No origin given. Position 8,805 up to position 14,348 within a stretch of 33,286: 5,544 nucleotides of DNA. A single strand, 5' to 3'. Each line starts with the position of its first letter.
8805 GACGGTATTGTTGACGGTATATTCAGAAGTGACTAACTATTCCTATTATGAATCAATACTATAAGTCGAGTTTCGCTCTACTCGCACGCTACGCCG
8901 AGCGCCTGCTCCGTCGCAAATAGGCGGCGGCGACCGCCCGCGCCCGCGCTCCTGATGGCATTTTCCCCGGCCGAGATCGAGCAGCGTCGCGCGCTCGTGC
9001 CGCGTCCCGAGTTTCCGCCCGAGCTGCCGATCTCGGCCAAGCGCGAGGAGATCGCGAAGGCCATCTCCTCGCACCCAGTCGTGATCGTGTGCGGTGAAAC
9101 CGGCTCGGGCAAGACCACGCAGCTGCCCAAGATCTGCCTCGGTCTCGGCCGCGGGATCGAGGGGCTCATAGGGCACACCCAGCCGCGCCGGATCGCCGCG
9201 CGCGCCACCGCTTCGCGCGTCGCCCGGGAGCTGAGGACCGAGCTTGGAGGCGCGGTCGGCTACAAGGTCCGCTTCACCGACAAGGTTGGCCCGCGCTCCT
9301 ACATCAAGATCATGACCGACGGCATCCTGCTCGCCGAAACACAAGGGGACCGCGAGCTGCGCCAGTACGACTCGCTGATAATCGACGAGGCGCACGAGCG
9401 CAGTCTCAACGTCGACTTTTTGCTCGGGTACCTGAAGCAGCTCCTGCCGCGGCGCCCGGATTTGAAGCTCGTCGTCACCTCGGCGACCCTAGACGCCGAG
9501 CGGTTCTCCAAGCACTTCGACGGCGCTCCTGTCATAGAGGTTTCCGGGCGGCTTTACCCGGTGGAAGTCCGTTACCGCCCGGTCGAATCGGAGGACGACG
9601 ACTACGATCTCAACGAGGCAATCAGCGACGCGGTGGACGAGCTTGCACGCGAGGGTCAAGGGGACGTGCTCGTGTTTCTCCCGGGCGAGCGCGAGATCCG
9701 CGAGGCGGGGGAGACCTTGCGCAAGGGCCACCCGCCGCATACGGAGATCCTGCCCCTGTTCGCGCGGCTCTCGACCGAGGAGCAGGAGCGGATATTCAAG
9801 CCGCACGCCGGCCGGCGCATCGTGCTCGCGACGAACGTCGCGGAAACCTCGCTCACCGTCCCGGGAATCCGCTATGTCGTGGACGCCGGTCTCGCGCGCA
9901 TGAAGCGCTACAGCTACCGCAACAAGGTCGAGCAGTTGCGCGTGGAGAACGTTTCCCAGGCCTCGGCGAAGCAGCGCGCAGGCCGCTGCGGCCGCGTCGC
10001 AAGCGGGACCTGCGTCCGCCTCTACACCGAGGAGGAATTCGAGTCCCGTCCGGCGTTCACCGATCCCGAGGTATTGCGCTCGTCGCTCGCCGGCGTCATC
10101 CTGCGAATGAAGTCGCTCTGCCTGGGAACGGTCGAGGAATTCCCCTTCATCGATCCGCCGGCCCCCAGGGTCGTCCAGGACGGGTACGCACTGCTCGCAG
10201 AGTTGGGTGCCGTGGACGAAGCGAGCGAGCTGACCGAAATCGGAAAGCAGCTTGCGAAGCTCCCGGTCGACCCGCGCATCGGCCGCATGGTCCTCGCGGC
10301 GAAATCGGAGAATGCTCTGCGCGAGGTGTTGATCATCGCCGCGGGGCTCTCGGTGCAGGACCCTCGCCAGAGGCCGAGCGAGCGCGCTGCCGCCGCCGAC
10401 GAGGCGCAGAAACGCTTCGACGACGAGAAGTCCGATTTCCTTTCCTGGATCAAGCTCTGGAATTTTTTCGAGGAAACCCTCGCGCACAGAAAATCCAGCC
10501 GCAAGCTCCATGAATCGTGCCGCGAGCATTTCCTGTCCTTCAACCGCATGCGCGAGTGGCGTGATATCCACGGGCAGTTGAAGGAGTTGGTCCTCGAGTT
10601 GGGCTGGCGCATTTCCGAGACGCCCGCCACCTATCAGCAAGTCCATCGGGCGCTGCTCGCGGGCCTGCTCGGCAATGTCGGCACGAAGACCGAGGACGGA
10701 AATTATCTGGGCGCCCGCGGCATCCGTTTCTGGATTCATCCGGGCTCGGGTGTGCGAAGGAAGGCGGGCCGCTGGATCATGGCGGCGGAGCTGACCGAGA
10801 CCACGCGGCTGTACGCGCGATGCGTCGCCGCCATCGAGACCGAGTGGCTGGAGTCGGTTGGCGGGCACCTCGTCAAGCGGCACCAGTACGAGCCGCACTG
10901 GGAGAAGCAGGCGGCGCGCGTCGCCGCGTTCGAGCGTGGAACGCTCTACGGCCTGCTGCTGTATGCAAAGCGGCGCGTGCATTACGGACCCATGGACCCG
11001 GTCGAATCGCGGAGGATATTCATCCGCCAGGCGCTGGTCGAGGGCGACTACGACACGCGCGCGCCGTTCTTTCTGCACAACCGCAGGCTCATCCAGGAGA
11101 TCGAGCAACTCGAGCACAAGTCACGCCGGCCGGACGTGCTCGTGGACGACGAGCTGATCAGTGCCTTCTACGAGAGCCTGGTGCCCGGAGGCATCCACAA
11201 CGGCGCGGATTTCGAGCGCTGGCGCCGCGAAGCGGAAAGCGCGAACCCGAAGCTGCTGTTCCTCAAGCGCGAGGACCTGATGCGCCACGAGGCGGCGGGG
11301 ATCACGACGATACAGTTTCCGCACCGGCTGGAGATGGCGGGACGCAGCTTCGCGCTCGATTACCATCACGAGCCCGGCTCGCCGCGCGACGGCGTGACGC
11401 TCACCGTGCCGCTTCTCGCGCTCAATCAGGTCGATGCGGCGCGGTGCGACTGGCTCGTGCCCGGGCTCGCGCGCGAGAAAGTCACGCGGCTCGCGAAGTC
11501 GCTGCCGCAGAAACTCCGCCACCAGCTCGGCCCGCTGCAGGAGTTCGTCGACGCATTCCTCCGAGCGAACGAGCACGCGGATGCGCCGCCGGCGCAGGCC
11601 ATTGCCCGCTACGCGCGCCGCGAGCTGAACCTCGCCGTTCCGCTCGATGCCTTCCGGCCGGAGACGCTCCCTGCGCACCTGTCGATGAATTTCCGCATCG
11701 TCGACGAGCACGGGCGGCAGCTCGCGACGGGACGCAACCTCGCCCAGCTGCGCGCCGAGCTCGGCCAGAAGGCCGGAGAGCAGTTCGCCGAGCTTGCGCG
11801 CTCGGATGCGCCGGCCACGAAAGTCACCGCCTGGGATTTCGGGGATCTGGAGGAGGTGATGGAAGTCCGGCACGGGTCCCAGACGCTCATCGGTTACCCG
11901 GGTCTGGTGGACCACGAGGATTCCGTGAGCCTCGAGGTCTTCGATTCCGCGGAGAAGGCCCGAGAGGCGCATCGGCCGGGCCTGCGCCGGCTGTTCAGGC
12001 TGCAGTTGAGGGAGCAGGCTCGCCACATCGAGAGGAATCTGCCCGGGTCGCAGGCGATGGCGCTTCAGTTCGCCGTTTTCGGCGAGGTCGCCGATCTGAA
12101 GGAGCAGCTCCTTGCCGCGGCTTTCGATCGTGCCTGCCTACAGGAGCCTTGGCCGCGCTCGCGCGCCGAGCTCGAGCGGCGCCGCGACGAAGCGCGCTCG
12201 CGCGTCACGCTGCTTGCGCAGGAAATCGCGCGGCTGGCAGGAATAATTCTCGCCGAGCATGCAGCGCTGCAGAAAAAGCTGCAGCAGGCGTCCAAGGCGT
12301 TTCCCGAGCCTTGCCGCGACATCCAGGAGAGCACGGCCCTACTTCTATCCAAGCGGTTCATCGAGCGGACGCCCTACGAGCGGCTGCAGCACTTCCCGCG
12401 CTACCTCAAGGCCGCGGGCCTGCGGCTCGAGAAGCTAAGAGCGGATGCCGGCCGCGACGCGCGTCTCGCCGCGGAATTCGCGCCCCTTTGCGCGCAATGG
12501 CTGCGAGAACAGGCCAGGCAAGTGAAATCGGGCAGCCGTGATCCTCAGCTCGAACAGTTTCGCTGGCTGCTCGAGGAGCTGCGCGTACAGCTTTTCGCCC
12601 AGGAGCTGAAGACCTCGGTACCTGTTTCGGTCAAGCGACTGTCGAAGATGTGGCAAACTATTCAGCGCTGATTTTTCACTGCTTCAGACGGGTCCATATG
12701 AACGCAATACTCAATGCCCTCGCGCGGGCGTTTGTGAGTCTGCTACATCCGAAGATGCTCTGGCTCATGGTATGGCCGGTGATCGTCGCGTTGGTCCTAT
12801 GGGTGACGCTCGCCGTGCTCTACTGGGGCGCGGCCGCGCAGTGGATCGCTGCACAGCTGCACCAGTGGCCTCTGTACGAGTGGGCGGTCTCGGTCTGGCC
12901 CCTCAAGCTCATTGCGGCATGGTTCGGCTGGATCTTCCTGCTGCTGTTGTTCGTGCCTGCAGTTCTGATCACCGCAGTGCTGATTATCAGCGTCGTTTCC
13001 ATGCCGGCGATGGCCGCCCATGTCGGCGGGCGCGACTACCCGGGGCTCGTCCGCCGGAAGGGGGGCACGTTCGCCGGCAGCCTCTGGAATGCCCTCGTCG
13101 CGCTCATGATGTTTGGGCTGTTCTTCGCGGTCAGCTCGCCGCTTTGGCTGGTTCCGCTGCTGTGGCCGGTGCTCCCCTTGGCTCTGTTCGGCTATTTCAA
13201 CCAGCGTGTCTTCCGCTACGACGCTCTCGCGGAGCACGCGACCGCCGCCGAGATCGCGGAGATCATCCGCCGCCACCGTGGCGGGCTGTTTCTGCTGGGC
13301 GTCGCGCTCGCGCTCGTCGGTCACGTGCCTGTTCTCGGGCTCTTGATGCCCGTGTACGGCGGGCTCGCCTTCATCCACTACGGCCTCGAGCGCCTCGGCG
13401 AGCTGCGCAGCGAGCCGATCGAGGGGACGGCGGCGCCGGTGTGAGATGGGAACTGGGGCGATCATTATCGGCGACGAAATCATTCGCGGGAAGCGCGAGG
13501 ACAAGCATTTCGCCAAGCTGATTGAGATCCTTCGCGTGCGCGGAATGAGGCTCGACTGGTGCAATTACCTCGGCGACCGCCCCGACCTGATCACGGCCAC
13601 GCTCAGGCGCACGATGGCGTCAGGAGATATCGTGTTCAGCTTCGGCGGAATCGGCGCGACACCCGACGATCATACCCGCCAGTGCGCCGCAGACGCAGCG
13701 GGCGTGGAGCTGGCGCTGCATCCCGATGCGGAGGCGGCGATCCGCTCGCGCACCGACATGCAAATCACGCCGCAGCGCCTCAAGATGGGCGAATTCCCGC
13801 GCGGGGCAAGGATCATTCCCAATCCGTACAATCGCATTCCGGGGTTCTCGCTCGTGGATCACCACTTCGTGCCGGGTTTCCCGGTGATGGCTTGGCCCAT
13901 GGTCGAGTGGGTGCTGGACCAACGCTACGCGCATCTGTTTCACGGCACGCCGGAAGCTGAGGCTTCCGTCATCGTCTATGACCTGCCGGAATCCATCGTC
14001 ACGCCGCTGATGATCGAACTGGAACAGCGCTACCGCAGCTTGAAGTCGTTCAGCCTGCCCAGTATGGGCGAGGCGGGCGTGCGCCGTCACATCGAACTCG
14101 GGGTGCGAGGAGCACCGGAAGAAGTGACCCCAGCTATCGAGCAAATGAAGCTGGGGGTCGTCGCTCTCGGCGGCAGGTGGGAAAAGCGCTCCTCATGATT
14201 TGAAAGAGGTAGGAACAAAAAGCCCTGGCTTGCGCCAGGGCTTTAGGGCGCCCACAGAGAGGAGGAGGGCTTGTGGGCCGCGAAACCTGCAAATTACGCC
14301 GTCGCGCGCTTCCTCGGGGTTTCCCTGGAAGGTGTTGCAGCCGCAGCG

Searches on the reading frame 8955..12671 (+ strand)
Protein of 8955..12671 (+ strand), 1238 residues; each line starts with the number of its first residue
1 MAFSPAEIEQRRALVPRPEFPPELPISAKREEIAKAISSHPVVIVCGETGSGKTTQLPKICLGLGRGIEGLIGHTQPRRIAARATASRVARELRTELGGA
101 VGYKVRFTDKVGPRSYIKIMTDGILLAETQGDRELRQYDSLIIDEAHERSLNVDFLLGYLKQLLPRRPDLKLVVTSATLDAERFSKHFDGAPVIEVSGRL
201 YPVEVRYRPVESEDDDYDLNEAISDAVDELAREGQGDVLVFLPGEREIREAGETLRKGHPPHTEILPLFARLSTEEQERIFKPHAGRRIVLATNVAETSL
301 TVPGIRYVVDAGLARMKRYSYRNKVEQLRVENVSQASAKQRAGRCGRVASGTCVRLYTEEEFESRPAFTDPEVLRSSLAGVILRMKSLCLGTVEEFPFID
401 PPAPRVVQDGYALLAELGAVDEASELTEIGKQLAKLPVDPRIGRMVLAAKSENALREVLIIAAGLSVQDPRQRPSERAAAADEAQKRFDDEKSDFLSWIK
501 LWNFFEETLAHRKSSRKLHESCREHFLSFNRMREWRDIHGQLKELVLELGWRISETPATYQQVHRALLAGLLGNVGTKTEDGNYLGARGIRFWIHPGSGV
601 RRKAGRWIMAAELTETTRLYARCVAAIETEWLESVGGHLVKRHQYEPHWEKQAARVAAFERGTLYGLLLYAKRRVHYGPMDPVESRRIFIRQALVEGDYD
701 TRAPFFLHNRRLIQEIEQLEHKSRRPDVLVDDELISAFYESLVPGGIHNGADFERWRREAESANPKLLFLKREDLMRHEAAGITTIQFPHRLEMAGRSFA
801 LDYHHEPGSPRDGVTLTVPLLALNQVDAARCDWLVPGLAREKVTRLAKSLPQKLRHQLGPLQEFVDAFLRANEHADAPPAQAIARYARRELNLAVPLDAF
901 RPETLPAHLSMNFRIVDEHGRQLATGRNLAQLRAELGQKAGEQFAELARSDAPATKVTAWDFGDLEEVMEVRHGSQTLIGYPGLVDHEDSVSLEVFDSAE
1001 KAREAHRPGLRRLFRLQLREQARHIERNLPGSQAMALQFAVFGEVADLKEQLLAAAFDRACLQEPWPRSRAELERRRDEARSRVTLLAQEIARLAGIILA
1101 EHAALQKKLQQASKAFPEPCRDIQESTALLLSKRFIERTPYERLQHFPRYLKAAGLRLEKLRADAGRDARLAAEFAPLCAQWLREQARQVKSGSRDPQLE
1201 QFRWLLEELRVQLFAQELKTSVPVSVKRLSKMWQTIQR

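Call 57: search_protein_families(library=pfam, proteins=[window:8955-12671:+], max_evalue=0.01)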
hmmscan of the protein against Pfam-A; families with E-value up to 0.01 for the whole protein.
window:8955-12671:+ (1238 aa): 10 families
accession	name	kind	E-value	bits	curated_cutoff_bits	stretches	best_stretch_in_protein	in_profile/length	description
PF11898.13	DUF3418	-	5.6e-203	676.3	25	1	653-1234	2-581/582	Domain of unknown function (DUF3418)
PF07717.22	OB_NTP_bind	-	2.7e-15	56.7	29.5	1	563-638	1-82/83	Oligonucleotide/oligosaccharide-binding (OB)-fold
PF00271.37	Helicase_C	-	1e-11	45.5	23.5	1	227-348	7-109/110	Helicase conserved C-terminal domain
PF21010.2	HA2_C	-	3.5e-09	37.5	21.3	1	439-496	1-75/77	Helicase associated domain (HA2), ratchet-like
PF00270.35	DEAD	-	7.7e-07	29.4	26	1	32-180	6-161/167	DEAD/DEAH box helicase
PF04408.29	HA2_N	-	3.1e-06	27.5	21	1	413-438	4-29/29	Helicase associated domain (HA2), winged-helix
PF13245.12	AAA_19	-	2.8e-05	24.7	25.1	1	32-150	3-103/134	AAA domain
PF13401.12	AAA_22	-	5.5e-05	23.9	27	1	40-164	5-108/130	AAA domain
PF13476.12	AAA_23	-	0.0014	19.7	27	1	39-132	18-102/201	AAA domain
PF13604.12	AAA_30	-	0.0019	18.4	27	1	33-147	9-98/191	AAA domain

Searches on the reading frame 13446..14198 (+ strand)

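Call 57: search_protein_families(library=pfam, proteins=[window:13446-14198:+], max_evalue=0.01)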
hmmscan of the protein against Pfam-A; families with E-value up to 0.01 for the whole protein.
window:13446-14198:+ (250 aa): 1 family
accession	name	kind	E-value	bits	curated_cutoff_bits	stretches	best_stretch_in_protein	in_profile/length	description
PF00994.29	MoCF_biosynth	-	1.7e-22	80.2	26.6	1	5-159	2-140/144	Probable molybdopterin binding domain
